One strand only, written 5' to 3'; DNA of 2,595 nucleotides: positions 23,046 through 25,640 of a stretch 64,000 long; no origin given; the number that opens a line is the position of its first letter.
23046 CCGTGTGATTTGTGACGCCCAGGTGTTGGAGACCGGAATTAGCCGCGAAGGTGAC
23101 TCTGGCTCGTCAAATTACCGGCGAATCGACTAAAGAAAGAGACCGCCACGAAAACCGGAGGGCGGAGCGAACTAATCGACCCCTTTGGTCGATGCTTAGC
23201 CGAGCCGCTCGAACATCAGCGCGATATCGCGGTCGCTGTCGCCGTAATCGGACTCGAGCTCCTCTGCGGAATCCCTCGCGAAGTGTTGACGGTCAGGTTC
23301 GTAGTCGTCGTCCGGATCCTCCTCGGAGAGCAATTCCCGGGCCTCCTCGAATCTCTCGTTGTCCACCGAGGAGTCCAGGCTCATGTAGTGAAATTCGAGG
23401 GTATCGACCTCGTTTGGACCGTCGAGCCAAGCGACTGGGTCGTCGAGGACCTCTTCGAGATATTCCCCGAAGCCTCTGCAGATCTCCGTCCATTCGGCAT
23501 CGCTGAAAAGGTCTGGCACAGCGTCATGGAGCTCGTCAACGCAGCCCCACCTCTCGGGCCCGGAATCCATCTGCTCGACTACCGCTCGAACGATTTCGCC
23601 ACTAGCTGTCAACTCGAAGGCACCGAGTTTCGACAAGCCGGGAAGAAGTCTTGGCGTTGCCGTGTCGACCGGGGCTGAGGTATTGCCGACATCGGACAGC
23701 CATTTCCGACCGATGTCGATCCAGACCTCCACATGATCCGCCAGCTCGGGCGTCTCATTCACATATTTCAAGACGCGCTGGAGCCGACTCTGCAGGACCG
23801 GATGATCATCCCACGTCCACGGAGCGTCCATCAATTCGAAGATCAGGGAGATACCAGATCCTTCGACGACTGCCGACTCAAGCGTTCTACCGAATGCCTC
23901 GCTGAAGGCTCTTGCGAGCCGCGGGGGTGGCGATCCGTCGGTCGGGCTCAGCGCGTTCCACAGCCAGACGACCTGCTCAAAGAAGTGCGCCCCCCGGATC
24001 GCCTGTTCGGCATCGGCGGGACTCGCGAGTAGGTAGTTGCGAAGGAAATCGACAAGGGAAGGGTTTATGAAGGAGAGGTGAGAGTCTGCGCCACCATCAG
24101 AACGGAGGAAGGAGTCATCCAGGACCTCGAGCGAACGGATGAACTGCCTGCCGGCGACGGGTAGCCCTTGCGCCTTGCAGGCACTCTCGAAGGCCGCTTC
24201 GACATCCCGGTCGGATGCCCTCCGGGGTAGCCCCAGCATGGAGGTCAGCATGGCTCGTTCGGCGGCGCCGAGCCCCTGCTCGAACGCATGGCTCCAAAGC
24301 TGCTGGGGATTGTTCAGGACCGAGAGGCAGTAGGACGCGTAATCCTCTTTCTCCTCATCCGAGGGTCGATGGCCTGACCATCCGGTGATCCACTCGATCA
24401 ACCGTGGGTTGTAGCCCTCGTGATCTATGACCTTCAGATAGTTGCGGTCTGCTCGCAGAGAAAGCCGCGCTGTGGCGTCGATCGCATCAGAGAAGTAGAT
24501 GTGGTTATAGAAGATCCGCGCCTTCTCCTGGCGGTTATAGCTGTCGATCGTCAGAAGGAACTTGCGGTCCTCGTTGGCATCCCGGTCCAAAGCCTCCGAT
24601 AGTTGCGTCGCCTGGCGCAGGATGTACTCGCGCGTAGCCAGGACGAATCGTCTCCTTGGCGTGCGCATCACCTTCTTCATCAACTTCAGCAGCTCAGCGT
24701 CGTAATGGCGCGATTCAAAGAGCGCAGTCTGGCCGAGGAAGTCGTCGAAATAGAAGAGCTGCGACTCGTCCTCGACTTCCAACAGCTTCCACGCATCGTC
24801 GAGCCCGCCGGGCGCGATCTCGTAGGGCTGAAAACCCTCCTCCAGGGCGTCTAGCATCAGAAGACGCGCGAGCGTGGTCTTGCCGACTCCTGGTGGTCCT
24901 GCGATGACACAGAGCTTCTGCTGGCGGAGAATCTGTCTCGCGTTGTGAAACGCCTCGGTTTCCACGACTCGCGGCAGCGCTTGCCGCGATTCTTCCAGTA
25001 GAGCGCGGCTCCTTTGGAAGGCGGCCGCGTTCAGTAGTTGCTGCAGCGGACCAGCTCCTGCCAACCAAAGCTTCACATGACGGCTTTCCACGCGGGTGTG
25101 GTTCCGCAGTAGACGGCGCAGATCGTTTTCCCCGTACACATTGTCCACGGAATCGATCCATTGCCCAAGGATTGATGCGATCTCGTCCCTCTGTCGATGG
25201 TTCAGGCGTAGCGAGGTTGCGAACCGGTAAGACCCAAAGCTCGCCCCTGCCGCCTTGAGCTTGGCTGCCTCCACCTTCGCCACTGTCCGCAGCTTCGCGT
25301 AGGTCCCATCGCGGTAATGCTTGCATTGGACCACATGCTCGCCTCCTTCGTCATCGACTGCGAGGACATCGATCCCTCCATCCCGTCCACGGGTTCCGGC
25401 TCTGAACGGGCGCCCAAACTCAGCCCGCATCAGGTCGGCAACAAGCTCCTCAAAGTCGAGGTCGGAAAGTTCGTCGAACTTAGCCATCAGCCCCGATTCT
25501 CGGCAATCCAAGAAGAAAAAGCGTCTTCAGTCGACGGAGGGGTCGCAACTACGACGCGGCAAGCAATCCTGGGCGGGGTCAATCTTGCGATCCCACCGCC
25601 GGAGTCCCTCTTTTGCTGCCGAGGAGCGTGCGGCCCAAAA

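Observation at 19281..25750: Best candidate for an uncharacterised conflict system: low-G+C cargo cassette pairing a PHP-ABC ATPase with an Mrr-STAND NTPase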

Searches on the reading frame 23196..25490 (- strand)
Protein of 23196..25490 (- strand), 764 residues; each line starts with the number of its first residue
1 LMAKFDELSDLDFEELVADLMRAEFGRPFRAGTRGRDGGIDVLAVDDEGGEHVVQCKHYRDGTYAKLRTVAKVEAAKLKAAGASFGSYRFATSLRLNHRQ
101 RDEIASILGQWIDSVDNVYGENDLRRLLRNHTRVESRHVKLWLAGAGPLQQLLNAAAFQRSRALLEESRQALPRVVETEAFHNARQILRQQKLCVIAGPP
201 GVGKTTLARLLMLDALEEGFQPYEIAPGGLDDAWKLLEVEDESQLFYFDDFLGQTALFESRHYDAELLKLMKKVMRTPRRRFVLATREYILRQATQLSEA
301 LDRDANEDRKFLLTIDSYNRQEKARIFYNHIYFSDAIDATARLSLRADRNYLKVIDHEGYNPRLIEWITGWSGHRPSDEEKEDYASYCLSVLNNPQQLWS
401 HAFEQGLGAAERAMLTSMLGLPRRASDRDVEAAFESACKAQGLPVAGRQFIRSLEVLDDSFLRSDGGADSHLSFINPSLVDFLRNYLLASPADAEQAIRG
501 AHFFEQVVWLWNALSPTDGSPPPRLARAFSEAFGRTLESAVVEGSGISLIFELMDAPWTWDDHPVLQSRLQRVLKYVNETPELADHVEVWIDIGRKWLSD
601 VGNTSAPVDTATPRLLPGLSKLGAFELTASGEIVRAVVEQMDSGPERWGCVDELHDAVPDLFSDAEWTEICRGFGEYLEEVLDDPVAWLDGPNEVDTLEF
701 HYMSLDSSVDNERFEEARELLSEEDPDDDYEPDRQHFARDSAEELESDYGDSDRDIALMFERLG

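Call 5: search_protein_families(library=pfam, proteins=[window:23196-25490:-], max_evalue=0.1)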
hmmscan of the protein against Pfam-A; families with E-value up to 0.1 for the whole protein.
window:23196-25490:- (764 aa): 20 families
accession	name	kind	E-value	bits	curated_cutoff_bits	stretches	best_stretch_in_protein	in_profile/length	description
PF20720.3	nSTAND3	-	5.7e-45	153.2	27.2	1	176-333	2-155/155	Novel STAND NTPase 3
PF04471.18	Mrr_cat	-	4.1e-08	33.8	21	1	6-76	2-72/115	Restriction endonuclease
PF13191.12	AAA_16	-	7.7e-05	23.7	32.6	1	187-317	19-140/167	AAA ATPase domain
PF13401.12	AAA_22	-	0.00023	21.9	27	1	190-218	4-32/130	AAA domain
PF13156.12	Mrr_cat_2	-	0.00072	19.9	22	1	30-72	22-65/127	Restriction endonuclease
PF01695.23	IstB_IS21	-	0.0012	18.9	24.1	1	188-223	89-124/238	IstB-like ATP binding protein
PF05729.18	NACHT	-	0.0022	18.3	26.7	1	193-217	2-26/167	NACHT domain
PF13238.12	AAA_18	-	0.0028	18.6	29.4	1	195-212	2-19/128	AAA domain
PF13481.12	AAA_25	-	0.0032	17.5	27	1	186-216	28-58/195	AAA domain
PF00004.35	AAA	-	0.0038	18.1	21.2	1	195-214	2-21/131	ATPase family associated with various cellular activities (AAA)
PF24883.2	NPHP3_N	-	0.01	16.5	24.8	1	176-212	7-43/164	Nephrocystin 3, N-terminal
PF13604.12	AAA_30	-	0.022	15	27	1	184-226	10-53/191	AAA domain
PF00005.33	ABC_tran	-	0.026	15.6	25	1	187-212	7-32/137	ABC transporter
PF13086.12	AAA_11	-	0.05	13.8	27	1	184-210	10-36/257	AAA domain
PF02562.22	PhoH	-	0.053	13.4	27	1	183-219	11-47/205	PhoH-like protein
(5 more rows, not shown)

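Call 6: search_protein_families(library=padloc, proteins=[window:23196-25490:-], max_evalue=0.1)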
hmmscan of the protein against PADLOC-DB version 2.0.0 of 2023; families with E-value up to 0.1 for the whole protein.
window:23196-25490:- (764 aa): 11 families
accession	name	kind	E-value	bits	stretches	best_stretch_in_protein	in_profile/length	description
PDLC05079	PDC-S73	-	2.2e-116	388.5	1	4-487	5-487/752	-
PDLC02400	Aga_TIR-PNTD1-PNTD2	-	9.4e-25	84.9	1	3-178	3-173/639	Class I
PDLC02416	Aga_REase-TIR-PNTD1-PNTD2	-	4.3e-17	60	1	4-143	4-132/572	Class I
PDLC04140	mad8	-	5.4e-07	27.4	1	189-372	25-151/314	mads_8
PDLC03920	MkoA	-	7.8e-06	22.4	1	176-217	616-657/1112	-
PDLC04819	PDC-S02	-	1.2e-05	22.7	1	4-61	192-252/334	-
PDLC03852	LmuA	-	0.00061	17.9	1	9-93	19-97/336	-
PDLC00915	TRIP13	-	0.0031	14.9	1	193-211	65-83/302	TRIP13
PDLC04790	PDC-S01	-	0.005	13.6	1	175-215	11-51/422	-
PDLC02914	ATPase-Toprim_I-B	-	0.0076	13.5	1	188-358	22-177/443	-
PDLC03924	MkoC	-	0.073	9.1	0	188-207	263-282/1136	-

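Call 7: search_protein_families(library=ncbifam, proteins=[window:23196-25490:-], max_evalue=0.1)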
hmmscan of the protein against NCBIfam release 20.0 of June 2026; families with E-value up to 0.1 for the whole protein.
window:23196-25490:- (764 aa): 17 families
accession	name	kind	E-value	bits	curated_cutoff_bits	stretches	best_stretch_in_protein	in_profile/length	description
NF038214.1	IS21_help_AAA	equivalog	0.00025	20.8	200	1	150-221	48-120/232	IS21-like element helper ATPase IstB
TIGR03499.1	FlhF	equivalog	0.00038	20.5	174.15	1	159-210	168-218/286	flagellar biosynthesis GTPase FlhF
TIGR01447.1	recD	equivalog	0.0019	16.9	310.15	1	149-212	121-184/597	exodeoxyribonuclease V subunit alpha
TIGR00763.1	lon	equivalog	0.0024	16.4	608.05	1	174-232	337-391/795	endopeptidase La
TIGR00635.1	ruvB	equivalog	0.0043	16.1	299.05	1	189-211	28-50/305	Holliday junction branch migration DNA helicase RuvB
NF006746.0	PRK09270.1-5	subfamily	0.012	14.5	250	1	190-221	20-50/210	nucleoside/nucleotide kinase family protein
NF009882.0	PRK13341.1-3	equivalog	0.017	13.2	1197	1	195-232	58-94/734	AAA family ATPase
TIGR02902.1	spore_lonB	equivalog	0.021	13.5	723.3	1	194-224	89-119/531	ATP-dependent protease LonB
NF006744.0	PRK09270.1-3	equivalog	0.022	14.2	281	1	190-224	21-56/213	nucleoside/nucleotide kinase family protein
TIGR03922.1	T7SS_EccA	equivalog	0.025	13.2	466.65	1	189-211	310-332/557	type VII secretion AAA-ATPase EccA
NF006743.0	PRK09270.1-2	equivalog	0.038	13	227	1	182-212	17-49/217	nucleoside/nucleotide kinase family protein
TIGR01448.2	helicase_RecD2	equivalog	0.045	11.9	500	1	188-212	328-352/713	SF1B family DNA helicase RecD2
TIGR02903.1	spore_lon_C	equivalog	0.057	11.9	678.8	1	195-222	179-206/615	Lon family ATP-dependent protease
NF008809.0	PRK11831.1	equivalog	0.075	12.3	441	0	178-211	21-54/270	phospholipid ABC transporter ATP-binding protein MlaF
NF041000.1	ATPase_ComGA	equivalog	0.077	12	300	0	166-207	102-144/267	competence type IV pilus ATPase ComGA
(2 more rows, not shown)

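Call 17: find_homologous_proteins(query=window:23196-25490:-)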
Query window:23196-25490:- (764 aa): 874 proteins with E <= 0.001 among 8000 candidates; the best 120 are listed.
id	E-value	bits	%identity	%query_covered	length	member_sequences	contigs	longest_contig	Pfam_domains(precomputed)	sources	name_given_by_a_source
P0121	0.0e+0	1705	98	100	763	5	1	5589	PF04471.19,PF20720.4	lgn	-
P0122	0.0e+0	1455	83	100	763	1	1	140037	PF04471.19,PF20720.4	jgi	jgi:Restriction endonuclease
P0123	0.0e+0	1173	68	100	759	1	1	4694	PF04471.19,PF20720.4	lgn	-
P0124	0.0e+0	1143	66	100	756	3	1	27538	PF04471.19,PF20720.4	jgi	jgi:conflict system STAND superfamily ATPase/restriction endonuclease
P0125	0.0e+0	1073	66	93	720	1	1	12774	PF20720.4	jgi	jgi:hypothetical protein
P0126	0.0e+0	1059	83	72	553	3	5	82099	PF20720.4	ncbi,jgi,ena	-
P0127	7.7e-286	969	59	100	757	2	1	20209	PF04471.19,PF20720.4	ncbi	ncbi:MAG: restriction endonuclease [Solirubrobacterales bacterium]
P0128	8.0e-278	942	58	100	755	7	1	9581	PF04471.19,PF20720.4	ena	-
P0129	3.8e-273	927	57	100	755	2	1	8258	PF04471.19,PF20720.4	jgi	jgi:hypothetical protein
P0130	1.8e-268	911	56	100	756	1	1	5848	PF04471.19,PF20720.4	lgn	-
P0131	2.9e-255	868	56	96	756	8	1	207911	PF04471.19,PF20720.4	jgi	jgi:nucleoside-triphosphatase THEP1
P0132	5.1e-251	853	53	100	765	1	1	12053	PF04471.19,PF20720.4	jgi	jgi:hypothetical protein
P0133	2.0e-246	838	53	100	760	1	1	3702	PF04471.19,PF20720.4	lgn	-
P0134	3.7e-246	837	53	100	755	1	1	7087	PF20720.4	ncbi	-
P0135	1.1e-241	823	52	100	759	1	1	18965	PF04471.19,PF20720.4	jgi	jgi:Novel STAND NTPase 3/Restriction endonuclease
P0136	2.8e-238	811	52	100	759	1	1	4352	PF04471.19,PF20720.4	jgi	jgi:hypothetical protein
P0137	5.6e-236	804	51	100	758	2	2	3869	PF04471.19,PF20720.4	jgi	jgi:hypothetical protein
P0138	4.1e-225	768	50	100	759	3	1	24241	PF04471.19,PF20720.4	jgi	jgi:DNA replication protein DnaC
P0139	1.4e-211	723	50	95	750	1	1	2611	PF20720.4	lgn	-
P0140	2.0e-207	709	48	100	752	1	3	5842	PF13156.13,PF13238.13,PF04471.19,PF20720.4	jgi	jgi:hypothetical protein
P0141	4.1e-204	698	49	91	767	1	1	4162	PF04471.19,PF20720.4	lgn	-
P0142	1.7e-197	677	50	89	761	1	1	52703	PF04471.19,PF20720.4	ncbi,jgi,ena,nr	ncbi:MAG TPA: restriction endonuclease [Solirubrobacterales bacterium]|nr:restriction endonuclease [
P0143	2.8e-197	676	50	90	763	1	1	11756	PF20720.4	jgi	jgi:hypothetical protein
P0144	2.3e-196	673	47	95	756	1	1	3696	PF04471.19,PF20720.4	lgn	-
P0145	2.5e-196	673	48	93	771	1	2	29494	PF20720.4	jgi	jgi:hypothetical protein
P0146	1.0e-193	664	59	70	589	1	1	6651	PF04471.19,PF20720.4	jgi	jgi:hypothetical protein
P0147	7.8e-193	661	47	94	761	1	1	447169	PF04471.19,PF20720.4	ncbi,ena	-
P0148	3.5e-192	659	50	87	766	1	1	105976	PF20720.4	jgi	jgi:Restriction endonuclease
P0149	3.9e-190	652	48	90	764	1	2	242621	PF20720.4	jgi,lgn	jgi:hypothetical protein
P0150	7.9e-189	648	48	90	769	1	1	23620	PF20720.4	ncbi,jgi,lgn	ncbi:MAG TPA: restriction endonuclease [Solirubrobacterales bacterium]|jgi:hypothetical protein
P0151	1.5e-186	640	45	100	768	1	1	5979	PF20720.4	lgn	-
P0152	9.4e-186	638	44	100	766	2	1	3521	PF20720.4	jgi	jgi:hypothetical protein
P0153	1.5e-179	617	44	100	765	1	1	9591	PF20720.4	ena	-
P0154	2.0e-179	617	43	100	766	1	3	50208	PF20720.4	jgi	jgi:hypothetical protein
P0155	6.4e-179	615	43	100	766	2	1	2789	PF20720.4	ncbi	-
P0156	4.7e-178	612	43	94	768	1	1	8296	PF04471.19,PF20720.4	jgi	jgi:hypothetical protein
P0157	5.4e-178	612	44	96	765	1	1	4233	PF20720.4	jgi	jgi:hypothetical protein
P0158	1.7e-176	607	42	100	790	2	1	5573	PF20720.4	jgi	jgi:hypothetical protein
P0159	2.1e-176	607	44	93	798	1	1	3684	PF20720.4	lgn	-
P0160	3.0e-174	600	43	100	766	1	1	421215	PF04471.19,PF20720.4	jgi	jgi:hypothetical protein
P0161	8.8e-174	598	43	97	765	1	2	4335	PF20720.4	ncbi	-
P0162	8.0e-171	588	52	71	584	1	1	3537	PF20720.4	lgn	-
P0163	1.1e-169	585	41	100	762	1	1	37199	PF20720.4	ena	-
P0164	2.0e-166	574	42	96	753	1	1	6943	PF20720.4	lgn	-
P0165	1.0e-163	565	42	91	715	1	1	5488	PF20720.4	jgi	-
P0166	3.4e-160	553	40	94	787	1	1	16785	PF04471.19,PF20720.4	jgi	jgi:hypothetical protein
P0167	9.9e-160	552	47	77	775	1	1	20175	PF20720.4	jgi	jgi:hypothetical protein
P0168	3.6e-158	546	41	90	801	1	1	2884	PF20720.4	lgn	-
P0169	1.4e-151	525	41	91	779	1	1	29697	PF04471.19,PF20720.4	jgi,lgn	jgi:hypothetical protein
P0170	3.5e-151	523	47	73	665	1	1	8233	PF04471.19,PF13481.13,PF20720.4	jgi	jgi:DNA polymerase III delta prime subunit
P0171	1.0e-149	519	45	82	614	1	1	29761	PF20720.4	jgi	jgi:hypothetical protein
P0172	2.4e-148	514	39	95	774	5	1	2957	PF04471.19,PF20720.4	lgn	-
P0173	3.3e-148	514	38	98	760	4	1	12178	PF04471.19,PF20720.4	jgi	jgi:hypothetical protein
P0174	8.2e-147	509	38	100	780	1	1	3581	PF20720.4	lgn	-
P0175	1.0e-146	509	38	100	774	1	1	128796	PF04471.19,PF20720.4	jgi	jgi:Restriction endonuclease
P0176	2.1e-145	504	39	96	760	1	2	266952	PF04471.19,PF20720.4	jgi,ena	jgi:hypothetical protein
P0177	2.6e-145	504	40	94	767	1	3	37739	PF20720.4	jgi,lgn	jgi:hypothetical protein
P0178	1.3e-144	502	39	95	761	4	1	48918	PF04471.19,PF20720.4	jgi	jgi:Restriction endonuclease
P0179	3.0e-144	500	39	95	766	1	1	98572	PF04471.19,PF20720.4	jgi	jgi:hypothetical protein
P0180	5.7e-144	500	43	84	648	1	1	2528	PF13401.13,PF20720.4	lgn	-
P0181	7.8e-142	492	37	99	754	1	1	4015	PF04471.19,PF20720.4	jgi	jgi:DNA polymerase III delta prime subunit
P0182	1.2e-139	485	40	90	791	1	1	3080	PF04471.19,PF20720.4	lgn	-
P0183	2.3e-138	481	37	100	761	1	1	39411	PF04471.19,PF20720.4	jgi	jgi:hypothetical protein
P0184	1.1e-137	479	38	94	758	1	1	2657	PF13238.13,PF04471.19,PF20720.4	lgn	-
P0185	1.4e-137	478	38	94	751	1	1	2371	PF04471.19,PF20720.4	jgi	jgi:hypothetical protein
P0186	6.2e-137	476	39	95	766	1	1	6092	PF04471.19,PF20720.4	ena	-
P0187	2.1e-136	474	38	100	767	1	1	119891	PF04471.19,PF20720.4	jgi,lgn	jgi:predicted ATPase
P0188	3.7e-136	474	39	90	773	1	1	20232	PF04471.19,PF20720.4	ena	-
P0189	8.7e-136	472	38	100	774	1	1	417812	PF20720.4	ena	-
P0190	4.3e-135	470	39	94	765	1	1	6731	PF13238.13,PF04471.19,PF20720.4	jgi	jgi:DNA polymerase III delta prime subunit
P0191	6.2e-135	470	37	100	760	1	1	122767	PF04471.19,PF20720.4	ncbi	ncbi:MAG: restriction endonuclease [Solirubrobacterales bacterium]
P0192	1.1e-134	469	38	98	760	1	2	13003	PF04471.19,PF20720.4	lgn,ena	-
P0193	1.2e-134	469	38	92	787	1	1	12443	PF20720.4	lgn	-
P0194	2.1e-134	468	37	95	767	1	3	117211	PF04471.19,PF20720.4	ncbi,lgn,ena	ncbi:MAG: hypothetical protein AAB011_05555 [Candidatus Eisenbacteria bacterium]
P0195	3.7e-134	467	38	94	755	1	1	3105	PF04471.19,PF20720.4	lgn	-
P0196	1.0e-133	466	38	90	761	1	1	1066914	PF13401.13,PF13238.13,PF04471.19,PF20720.4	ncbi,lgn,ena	-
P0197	4.7e-133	463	39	91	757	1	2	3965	PF04471.19,PF20720.4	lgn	-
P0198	5.6e-133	463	37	100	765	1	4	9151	PF04471.19,PF20720.4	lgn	-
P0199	1.0e-132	462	37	98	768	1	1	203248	PF13238.13,PF04471.19,PF20720.4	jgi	jgi:hypothetical protein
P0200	1.4e-132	462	42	77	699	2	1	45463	PF20720.4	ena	-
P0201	2.8e-132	461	38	95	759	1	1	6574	PF04471.19,PF20720.4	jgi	jgi:hypothetical protein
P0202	3.8e-132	460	39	91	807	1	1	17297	PF04471.19,PF20720.4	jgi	jgi:hypothetical protein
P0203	5.2e-132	460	37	94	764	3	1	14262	PF04471.19,PF20720.4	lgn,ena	-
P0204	8.8e-132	459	37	100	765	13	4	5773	PF20720.4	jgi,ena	-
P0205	8.9e-131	456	38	96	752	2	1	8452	PF04471.19,PF20720.4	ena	-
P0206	8.9e-130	453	36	100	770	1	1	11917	PF04471.19,PF20720.4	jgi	jgi:DNA polymerase III delta prime subunit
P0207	1.2e-129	452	36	100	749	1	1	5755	PF04471.19,PF20720.4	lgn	-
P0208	8.4e-128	446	48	55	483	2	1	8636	PF04471.19,PF20720.4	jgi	jgi:Novel STAND NTPase 3/Restriction endonuclease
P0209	1.2e-127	446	37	87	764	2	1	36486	PF04471.19,PF20720.4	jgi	-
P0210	6.5e-126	440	36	97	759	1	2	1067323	PF20720.4,PF13191.13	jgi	jgi:hypothetical protein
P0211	7.2e-126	440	36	100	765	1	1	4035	PF20720.4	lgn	-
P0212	9.9e-126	439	37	88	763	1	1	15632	PF04471.19,PF20720.4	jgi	jgi:conflict system STAND superfamily ATPase/restriction endonuclease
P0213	4.3e-125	437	36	94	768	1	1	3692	PF20720.4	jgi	jgi:Restriction endonuclease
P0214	9.8e-125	436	37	95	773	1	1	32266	PF20720.4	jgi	jgi:hypothetical protein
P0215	1.9e-124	435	43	67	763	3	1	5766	PF20720.4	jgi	jgi:hypothetical protein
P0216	3.7e-124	434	37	89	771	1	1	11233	PF04471.19,PF20720.4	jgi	jgi:DNA polymerase III delta prime subunit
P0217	4.8e-124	434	36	94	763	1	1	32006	PF20720.4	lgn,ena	-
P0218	5.6e-124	433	35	100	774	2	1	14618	PF04471.19,PF20720.4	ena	-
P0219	7.4e-124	433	34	100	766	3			PF20720.4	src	-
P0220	1.1e-123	432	42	70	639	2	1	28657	PF04471.19,PF20720.4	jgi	jgi:hypothetical protein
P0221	3.5e-122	427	43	66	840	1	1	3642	PF20720.4,PF13191.13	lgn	-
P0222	3.6e-122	427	36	93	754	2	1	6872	PF20720.4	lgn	-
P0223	1.4e-121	426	38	86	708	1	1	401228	PF13238.13,PF20720.4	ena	-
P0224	8.5e-121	423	42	68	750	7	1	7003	PF20720.4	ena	-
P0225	9.4e-120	419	37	89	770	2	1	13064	PF20720.4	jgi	-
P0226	1.6e-119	419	35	96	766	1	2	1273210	PF20720.4,PF13191.13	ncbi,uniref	ncbi:ATP-binding protein [Asanoa sp. NPDC049518]|uniref:ATP-binding protein n=1 Tax=unclassified Asa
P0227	1.9e-119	418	35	100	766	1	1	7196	PF04471.19,PF20720.4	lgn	-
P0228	8.3e-119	416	36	94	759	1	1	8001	PF04471.19,PF25199.2,PF20720.4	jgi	jgi:DNA polymerase III delta prime subunit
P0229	4.6e-118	414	35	94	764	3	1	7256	PF04471.19,PF20720.4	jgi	-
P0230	1.3e-117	412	34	100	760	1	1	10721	PF04471.19,PF20720.4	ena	-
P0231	3.5e-117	411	36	100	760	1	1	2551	PF20720.4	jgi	jgi:hypothetical protein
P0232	7.5e-117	410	36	89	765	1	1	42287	PF04471.19,PF20720.4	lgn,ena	-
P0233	1.4e-116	409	33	100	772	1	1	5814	PF20720.4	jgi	jgi:conflict system STAND superfamily ATPase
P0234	1.8e-116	409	42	67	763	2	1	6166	PF20720.4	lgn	-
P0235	6.9e-116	407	35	96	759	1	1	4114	PF04471.19,PF13481.13,PF20720.4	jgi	jgi:hypothetical protein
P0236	1.0e-115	406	34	99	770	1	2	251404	PF04471.19,PF20720.4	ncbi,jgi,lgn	jgi:DNA polymerase III delta prime subunit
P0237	1.3e-115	406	35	97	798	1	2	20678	PF20720.4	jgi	jgi:hypothetical protein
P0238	1.3e-115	406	42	67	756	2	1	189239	PF20720.4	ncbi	-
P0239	2.6e-115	405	41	68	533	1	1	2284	PF04471.19,PF20720.4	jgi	jgi:Restriction endonuclease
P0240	4.3e-115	404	35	91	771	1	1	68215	PF20720.4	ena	-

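Call 21: find_encoding_contigs(protein=P0122, flank=10000, max_places=3)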
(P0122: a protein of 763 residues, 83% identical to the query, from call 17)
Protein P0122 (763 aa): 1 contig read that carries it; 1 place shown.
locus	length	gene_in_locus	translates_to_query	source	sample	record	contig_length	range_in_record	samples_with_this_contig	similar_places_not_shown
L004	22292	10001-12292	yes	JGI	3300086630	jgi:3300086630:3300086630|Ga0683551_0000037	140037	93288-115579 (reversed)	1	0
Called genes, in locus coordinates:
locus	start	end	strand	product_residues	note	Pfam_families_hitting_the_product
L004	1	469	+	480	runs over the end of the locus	PF22807:TrAA12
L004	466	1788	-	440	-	PF12051:DUF3533, PF12698:ABC2_membrane_3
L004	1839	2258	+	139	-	-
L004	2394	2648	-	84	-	-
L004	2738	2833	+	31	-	-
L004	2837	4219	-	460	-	PF00296:Bac_luciferase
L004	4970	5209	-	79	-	-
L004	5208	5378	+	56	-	PF13556:HTH_30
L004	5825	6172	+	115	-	PF01909:NTP_transf_2, PF18765:Polbeta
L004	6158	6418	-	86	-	PF01934:HepT-like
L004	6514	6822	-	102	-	PF01909:NTP_transf_2, PF18765:Polbeta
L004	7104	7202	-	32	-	-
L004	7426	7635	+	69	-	-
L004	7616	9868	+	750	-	PF02463:SMC_N, PF13175:AAA_15 (weak)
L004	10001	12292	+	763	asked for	PF04471:Mrr_cat (weak), PF20720:nSTAND3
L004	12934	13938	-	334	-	PF08450:SGL (faint), PF25021:TEN_NHL (faint), PF06739:SBBP (faint), PF01436:NHL (weak), PF13449:Phytase-like (faint), PF17170:DUF5128 (faint), PF01436:NHL (weak)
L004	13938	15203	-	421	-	PF05887:Trypan_PARP (weak)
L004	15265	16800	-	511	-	PF00069:Pkinase, PF07714:PK_Tyr_Ser-Thr, PF03109:ABC1 (faint)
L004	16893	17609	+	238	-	PF00196:GerE (faint), PF16697:Yop-YscD_cpl, PF00498:FHA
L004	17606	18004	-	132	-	-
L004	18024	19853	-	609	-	-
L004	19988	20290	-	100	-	-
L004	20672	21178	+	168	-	-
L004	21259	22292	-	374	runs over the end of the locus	-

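Call 31: search_protein_families(library=pfam, proteins=[L004:7616-9868:+], max_evalue=0.01)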
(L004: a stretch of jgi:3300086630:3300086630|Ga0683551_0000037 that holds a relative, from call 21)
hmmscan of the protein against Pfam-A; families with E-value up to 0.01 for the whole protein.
L004:7616-9868:+ (750 aa): 4 families
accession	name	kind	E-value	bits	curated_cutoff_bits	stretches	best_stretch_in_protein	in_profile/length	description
PF02463.25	SMC_N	-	3e-11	43.6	40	1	3-581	2-208/220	RecF/RecN/SMC N terminal domain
PF13175.12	AAA_15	-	9.1e-06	26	32.1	1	1-76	1-68/374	AAA ATPase domain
PF11398.14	DUF2813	-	0.00014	21.8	21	1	1-56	1-54/372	Protein of unknown function (DUF2813)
PF13476.12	AAA_23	-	0.00035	21.7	27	1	5-59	1-54/201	AAA domain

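Call 33: find_encoding_contigs(protein=P0121, flank=10000, max_places=4)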
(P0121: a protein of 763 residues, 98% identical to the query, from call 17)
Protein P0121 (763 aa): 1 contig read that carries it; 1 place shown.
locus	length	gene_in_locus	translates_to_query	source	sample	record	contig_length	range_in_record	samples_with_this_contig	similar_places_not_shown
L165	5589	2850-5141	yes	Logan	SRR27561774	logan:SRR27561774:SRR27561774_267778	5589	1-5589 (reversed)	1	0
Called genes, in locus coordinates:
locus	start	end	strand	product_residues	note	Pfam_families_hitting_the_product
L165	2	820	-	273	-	?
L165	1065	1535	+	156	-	-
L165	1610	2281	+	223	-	-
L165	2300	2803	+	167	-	-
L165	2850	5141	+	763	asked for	PF04471:Mrr_cat (weak), PF20720:nSTAND3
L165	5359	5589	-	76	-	?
